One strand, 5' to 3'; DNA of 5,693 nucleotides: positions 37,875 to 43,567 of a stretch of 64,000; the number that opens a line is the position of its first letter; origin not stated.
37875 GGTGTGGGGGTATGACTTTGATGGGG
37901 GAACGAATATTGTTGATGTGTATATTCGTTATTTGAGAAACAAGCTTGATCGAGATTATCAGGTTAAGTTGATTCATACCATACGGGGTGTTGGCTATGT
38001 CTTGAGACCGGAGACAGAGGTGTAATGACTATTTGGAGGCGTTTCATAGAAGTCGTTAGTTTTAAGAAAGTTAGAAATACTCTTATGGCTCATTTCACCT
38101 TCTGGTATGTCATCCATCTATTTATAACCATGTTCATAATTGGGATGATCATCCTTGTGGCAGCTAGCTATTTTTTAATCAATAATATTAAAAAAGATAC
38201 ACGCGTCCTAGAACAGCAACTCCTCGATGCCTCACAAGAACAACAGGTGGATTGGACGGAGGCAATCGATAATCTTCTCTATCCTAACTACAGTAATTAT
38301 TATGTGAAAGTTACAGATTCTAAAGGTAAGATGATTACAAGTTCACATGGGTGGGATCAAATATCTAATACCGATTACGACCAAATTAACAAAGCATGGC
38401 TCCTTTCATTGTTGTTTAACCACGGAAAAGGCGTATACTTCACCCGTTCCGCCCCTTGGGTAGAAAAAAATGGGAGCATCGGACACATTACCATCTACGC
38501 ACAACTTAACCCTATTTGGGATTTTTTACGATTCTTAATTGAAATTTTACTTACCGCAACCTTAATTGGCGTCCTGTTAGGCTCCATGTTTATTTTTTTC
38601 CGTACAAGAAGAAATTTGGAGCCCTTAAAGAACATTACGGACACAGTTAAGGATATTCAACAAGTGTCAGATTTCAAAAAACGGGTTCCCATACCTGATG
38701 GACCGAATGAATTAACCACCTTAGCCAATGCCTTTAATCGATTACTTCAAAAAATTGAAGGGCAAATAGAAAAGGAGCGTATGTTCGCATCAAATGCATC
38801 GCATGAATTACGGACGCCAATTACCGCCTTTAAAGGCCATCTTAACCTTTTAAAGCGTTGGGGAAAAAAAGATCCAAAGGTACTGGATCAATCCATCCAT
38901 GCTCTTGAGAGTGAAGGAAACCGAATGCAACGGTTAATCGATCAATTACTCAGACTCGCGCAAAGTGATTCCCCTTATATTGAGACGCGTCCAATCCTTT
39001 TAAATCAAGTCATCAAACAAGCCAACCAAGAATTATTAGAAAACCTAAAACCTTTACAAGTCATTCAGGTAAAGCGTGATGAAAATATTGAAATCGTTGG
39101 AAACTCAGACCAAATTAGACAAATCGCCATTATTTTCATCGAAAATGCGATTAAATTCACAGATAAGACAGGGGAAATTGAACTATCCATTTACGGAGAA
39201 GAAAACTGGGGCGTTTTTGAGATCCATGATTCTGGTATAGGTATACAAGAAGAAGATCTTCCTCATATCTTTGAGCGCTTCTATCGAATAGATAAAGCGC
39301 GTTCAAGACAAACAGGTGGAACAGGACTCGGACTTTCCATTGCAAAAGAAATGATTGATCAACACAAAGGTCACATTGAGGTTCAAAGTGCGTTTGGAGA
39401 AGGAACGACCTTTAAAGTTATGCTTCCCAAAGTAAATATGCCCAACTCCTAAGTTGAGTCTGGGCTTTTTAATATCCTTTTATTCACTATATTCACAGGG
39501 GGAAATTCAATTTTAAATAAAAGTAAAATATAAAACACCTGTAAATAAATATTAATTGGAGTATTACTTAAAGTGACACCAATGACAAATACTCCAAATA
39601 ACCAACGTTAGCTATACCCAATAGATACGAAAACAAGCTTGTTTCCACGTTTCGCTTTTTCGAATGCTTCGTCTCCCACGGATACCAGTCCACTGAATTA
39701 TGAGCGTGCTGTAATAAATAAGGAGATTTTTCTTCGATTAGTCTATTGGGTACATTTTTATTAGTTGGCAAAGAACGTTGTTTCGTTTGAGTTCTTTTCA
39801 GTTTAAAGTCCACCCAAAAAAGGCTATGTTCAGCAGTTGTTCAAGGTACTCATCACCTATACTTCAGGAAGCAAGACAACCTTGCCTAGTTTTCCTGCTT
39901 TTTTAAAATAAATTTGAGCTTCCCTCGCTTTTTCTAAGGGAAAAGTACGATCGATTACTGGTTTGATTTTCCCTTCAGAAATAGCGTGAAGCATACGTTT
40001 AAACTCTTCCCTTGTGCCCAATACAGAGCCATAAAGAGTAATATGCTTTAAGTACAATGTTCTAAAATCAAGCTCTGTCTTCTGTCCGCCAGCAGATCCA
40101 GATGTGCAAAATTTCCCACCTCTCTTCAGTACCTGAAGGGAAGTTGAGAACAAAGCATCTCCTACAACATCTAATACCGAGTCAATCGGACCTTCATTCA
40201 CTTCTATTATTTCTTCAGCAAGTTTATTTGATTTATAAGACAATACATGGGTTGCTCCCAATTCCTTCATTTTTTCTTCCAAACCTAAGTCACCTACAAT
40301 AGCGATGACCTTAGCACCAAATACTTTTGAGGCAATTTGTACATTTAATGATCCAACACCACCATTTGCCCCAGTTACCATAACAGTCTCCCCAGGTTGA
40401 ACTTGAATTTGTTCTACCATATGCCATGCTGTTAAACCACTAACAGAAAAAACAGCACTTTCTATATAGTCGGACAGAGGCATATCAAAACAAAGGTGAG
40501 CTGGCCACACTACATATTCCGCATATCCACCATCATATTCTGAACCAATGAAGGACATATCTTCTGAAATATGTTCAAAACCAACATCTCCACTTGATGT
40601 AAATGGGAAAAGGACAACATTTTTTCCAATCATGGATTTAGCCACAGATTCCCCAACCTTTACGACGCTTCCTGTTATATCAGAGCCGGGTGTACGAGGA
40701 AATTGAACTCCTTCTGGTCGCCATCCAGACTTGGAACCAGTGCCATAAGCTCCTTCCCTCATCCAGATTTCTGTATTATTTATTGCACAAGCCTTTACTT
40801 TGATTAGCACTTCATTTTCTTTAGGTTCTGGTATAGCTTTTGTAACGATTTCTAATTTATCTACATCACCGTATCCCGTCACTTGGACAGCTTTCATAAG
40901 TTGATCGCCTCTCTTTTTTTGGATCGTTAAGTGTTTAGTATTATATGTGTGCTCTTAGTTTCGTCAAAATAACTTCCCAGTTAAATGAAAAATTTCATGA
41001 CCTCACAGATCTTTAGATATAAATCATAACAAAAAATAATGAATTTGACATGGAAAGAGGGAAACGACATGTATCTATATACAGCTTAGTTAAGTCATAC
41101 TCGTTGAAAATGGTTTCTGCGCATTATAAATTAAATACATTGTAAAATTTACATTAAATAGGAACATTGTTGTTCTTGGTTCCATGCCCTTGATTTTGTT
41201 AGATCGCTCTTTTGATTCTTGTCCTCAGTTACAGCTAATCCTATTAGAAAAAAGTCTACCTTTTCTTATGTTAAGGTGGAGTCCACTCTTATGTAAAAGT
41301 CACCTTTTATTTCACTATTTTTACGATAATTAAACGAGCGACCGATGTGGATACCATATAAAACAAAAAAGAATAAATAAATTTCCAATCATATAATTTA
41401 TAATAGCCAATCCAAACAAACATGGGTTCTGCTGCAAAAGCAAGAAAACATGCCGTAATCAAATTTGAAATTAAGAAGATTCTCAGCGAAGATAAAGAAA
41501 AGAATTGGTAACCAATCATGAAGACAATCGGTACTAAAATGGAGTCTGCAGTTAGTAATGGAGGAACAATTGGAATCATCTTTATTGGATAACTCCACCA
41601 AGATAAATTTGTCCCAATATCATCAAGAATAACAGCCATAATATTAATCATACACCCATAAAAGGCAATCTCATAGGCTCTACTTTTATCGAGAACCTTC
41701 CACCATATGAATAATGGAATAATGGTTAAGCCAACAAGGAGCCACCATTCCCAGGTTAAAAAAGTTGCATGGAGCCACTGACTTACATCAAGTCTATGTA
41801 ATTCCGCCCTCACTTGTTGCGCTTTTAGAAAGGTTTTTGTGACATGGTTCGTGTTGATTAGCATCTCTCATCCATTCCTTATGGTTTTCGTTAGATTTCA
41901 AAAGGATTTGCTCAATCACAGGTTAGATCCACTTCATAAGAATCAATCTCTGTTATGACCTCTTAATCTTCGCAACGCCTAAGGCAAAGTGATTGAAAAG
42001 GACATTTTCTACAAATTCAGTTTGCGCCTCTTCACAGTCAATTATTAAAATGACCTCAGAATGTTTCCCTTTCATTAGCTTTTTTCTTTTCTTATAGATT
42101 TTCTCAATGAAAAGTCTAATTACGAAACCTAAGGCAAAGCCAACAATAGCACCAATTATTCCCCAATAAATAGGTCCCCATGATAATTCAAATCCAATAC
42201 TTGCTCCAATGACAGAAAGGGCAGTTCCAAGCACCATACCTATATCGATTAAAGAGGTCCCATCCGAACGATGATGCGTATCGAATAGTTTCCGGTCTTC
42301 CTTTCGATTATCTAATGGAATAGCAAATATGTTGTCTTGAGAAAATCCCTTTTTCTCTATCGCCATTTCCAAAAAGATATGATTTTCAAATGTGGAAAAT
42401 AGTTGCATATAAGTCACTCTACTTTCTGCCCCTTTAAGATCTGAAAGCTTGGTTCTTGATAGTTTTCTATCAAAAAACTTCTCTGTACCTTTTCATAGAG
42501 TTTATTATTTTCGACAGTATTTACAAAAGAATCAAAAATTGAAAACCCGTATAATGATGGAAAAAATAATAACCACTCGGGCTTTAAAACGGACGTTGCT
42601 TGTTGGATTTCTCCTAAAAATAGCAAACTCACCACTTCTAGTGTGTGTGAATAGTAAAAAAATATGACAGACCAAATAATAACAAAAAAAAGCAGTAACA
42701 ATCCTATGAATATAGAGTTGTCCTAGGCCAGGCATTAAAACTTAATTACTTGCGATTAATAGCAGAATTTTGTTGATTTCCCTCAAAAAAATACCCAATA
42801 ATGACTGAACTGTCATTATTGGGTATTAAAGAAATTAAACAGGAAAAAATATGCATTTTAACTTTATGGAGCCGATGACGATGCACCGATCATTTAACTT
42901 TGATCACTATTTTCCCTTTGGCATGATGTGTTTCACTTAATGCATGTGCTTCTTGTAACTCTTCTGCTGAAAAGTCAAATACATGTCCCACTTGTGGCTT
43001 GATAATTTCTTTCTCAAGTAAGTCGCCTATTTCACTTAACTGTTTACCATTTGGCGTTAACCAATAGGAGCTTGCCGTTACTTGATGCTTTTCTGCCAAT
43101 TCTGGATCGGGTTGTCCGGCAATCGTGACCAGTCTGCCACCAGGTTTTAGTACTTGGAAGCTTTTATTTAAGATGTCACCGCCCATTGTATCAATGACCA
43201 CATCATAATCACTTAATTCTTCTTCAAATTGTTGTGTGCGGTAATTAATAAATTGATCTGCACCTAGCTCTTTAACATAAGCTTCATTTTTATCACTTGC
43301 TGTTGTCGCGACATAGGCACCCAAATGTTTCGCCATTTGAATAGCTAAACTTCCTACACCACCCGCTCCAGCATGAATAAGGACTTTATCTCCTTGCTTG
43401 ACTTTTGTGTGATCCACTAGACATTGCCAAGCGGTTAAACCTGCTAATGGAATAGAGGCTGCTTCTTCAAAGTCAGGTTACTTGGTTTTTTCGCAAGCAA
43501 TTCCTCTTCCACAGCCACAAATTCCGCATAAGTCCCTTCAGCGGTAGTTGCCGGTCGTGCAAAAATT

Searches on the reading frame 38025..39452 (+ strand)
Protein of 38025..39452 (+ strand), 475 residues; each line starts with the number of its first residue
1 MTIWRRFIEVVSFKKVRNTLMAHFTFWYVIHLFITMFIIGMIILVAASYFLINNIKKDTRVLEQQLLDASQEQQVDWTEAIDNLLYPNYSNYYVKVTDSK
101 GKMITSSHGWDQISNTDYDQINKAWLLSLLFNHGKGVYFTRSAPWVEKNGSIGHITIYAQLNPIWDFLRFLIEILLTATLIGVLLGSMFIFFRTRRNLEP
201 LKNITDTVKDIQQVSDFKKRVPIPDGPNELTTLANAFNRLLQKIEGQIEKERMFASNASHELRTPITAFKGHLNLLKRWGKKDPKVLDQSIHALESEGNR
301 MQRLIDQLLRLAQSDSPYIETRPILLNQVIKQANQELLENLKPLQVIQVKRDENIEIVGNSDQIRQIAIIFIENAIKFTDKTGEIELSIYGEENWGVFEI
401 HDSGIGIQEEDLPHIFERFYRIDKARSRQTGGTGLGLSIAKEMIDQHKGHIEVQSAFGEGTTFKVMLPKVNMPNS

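Call 41: search_protein_families(library=pfam, max_evalue=0.00001, proteins=[window:38025-39452:+])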
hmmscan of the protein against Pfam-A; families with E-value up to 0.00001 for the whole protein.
window:38025-39452:+ (475 aa): 3 families
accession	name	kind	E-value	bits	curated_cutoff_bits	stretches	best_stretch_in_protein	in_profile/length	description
PF02518.31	HATPase_c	-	2e-29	102.7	26.4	1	359-469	1-109/111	Histidine kinase-, DNA gyrase B-, and HSP90-like ATPase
PF00512.31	HisKA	-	5.5e-17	62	26.9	1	252-316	3-65/66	His Kinase A (phospho-acceptor) domain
PF00672.30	HAMP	-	9.5e-09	35.9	25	1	198-245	7-52/53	HAMP domain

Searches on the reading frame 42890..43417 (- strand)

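Call 86: search_protein_families(library=pfam, max_evalue=0.00001, proteins=[window:42890-43417:-])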
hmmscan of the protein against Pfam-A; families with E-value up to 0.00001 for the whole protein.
window:42890-43417:- (175 aa): 3 families
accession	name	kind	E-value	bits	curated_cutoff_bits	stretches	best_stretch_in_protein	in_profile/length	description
PF13602.12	ADH_zinc_N_2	-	3.7e-28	99.6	27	1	51-172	1-134/134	Zinc-binding dehydrogenase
PF00107.32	ADH_zinc_N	-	1.3e-20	74.1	31.8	1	20-105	1-94/129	Zinc-binding dehydrogenase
PF01262.27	AlaDh_PNT_C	-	2.9e-06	27.3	23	1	11-77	30-99/214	Alanine dehydrogenase/PNT, C-terminal domain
